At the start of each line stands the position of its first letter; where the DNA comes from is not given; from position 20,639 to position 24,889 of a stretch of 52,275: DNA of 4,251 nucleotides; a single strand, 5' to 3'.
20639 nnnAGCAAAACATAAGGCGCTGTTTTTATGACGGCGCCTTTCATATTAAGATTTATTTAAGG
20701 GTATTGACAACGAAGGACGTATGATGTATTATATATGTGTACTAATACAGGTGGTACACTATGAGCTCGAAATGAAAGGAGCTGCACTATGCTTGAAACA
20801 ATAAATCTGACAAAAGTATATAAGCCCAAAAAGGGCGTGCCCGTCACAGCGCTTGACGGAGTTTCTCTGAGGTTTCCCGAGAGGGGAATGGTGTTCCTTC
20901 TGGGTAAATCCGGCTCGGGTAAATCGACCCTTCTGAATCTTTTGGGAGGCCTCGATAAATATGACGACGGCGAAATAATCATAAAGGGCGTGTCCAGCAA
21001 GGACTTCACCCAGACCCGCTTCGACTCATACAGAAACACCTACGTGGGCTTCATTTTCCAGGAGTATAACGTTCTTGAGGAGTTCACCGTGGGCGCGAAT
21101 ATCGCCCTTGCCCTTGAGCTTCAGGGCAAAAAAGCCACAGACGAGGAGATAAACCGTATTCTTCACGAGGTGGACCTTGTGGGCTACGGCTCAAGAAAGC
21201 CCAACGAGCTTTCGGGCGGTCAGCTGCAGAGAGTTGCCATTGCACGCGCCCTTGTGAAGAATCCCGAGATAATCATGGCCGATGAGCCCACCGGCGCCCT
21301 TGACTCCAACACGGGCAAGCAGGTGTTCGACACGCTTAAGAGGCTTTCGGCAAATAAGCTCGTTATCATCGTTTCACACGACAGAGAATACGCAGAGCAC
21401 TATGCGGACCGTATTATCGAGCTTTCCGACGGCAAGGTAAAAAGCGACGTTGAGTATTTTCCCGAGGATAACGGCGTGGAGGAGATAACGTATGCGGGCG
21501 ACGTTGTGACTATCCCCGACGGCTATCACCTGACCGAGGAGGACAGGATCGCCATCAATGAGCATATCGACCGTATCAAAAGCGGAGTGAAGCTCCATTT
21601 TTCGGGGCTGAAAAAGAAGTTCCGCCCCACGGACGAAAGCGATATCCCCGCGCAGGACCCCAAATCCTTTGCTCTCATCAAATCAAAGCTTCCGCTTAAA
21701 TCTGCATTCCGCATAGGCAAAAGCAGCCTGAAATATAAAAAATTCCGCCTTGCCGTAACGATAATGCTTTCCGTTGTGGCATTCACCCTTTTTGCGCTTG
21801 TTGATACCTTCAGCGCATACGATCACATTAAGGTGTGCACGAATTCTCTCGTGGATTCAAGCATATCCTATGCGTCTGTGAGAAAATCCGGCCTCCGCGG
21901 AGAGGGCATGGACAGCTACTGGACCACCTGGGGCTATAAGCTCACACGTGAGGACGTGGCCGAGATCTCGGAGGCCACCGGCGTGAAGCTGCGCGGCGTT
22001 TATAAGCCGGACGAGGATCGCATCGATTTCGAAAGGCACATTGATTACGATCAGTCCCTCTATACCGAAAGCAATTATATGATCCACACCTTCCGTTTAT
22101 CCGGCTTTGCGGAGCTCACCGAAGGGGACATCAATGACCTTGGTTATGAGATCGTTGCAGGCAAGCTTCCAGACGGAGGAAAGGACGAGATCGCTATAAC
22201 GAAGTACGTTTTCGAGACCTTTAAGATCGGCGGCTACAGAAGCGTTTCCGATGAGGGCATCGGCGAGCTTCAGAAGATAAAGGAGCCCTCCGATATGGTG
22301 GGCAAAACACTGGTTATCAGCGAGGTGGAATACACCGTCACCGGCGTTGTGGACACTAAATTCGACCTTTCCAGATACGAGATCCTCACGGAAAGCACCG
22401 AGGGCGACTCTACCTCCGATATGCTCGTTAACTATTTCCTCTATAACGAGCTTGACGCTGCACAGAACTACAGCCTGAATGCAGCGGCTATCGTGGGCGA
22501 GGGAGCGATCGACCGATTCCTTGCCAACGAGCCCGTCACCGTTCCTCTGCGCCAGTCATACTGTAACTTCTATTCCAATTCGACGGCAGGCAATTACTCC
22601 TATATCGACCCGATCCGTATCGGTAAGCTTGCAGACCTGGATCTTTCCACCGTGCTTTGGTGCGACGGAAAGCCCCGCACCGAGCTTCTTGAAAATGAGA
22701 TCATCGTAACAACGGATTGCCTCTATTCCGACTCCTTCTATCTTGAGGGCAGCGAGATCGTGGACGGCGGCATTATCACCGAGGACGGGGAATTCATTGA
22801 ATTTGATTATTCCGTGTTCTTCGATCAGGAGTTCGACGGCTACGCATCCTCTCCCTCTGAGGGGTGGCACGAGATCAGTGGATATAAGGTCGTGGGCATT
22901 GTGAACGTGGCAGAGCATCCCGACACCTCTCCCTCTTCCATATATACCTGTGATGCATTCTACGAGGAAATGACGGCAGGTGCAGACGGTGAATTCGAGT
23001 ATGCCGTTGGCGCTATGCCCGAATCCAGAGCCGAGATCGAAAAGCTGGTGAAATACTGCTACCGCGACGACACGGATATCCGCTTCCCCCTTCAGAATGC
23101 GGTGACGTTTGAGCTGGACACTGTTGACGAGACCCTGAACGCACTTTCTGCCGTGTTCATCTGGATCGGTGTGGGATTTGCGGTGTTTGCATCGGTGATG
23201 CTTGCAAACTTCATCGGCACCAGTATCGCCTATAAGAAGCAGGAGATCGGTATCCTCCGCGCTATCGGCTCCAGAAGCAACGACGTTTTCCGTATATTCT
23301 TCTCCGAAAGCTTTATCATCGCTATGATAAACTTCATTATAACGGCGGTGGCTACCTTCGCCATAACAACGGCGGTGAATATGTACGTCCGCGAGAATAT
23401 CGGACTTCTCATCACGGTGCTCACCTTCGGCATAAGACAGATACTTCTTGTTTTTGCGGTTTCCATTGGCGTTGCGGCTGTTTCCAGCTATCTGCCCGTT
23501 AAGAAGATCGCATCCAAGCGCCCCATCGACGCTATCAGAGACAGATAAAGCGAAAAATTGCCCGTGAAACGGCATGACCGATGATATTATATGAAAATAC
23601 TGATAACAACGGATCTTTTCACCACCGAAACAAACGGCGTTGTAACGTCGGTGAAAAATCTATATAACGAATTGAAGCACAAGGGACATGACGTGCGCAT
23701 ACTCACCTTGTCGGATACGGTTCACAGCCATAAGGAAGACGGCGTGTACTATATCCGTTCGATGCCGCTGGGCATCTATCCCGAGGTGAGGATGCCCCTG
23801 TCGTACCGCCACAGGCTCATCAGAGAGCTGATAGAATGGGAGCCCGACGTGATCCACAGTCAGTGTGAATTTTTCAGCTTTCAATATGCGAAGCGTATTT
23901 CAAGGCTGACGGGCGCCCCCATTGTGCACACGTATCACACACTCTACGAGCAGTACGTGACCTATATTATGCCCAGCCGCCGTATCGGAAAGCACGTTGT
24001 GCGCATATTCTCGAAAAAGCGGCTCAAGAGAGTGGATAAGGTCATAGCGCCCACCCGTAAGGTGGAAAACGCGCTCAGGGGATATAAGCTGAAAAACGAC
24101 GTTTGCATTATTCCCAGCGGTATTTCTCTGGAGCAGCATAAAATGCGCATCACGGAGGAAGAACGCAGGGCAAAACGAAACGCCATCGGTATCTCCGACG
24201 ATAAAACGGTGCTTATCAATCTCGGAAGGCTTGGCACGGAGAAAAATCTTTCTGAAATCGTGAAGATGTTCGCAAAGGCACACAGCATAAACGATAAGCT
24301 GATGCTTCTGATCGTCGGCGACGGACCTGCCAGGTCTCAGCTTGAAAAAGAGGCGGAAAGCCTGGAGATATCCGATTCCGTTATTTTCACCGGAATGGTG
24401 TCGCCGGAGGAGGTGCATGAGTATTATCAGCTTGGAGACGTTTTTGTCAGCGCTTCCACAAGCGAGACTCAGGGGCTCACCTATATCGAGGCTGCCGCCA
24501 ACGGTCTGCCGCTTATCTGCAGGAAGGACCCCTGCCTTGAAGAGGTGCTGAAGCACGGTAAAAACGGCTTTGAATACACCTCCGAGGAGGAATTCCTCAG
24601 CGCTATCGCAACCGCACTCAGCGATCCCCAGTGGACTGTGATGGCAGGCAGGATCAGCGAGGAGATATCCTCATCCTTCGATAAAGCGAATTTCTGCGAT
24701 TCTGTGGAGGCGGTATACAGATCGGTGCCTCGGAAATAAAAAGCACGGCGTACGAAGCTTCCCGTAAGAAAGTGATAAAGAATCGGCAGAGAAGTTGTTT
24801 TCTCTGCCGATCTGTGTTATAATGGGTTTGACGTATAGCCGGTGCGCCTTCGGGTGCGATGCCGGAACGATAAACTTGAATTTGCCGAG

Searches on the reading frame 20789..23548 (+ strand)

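Call 12: search_protein_families(library=pfam, proteins=[window:20789-23548:+], max_evalue=0.001)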
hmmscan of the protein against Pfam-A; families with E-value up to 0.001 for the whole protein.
window:20789-23548:+ (919 aa): 4 families
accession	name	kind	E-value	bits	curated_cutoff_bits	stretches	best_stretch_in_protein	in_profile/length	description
PF00005.33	ABC_tran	-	1.8e-29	103.5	25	1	22-168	1-136/137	ABC transporter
PF02687.27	FtsX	-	3e-12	47.1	25.5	1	793-911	3-119/120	FtsX-like permease C-terminal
PF02463.25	SMC_N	-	7.8e-07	29.2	40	1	31-212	23-211/220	RecF/RecN/SMC N terminal domain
PF13555.12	AAA_29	-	9.5e-05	22.5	27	1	22-49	12-39/61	P-loop containing region of AAA domain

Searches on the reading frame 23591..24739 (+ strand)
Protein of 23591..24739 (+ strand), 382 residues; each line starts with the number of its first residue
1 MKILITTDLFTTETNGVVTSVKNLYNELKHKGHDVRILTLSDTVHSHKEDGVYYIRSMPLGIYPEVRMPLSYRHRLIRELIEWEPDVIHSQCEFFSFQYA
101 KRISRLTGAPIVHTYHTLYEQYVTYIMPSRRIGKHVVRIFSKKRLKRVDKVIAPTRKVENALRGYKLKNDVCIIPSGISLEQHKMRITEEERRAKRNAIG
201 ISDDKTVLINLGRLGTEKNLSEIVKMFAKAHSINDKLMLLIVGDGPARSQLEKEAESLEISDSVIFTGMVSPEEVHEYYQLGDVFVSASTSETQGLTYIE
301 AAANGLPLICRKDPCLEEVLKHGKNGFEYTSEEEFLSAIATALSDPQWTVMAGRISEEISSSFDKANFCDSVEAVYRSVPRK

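Call 12: search_protein_families(library=pfam, proteins=[window:23591-24739:+], max_evalue=0.001)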
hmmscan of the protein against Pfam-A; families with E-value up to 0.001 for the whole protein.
window:23591-24739:+ (382 aa): 6 families
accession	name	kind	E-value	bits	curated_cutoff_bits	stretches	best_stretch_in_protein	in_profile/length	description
PF00534.26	Glycos_transf_1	-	6.3e-35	120.7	26.4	1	192-347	2-160/172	Glycosyl transferases group 1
PF13439.12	Glyco_transf_4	-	4.2e-33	115.2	28.5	1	15-181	2-169/170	Glycosyltransferase Family 4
PF13692.12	Glyco_trans_1_4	-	1.3e-25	90.7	27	1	206-345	2-142/142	Glycosyl transferases group 1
PF13579.12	Glyco_trans_4_4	-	4.5e-19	69.8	29.7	1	15-177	1-158/158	Glycosyl transferase 4-like domain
PF20706.3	GT4-conflict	-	1.1e-05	25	26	1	16-323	13-323/385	Family 4 Glycosyltransferase in conflict systems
PF13524.12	Glyco_trans_1_2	-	1.3e-05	25.6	25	1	263-347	28-116/144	Glycosyl transferase-like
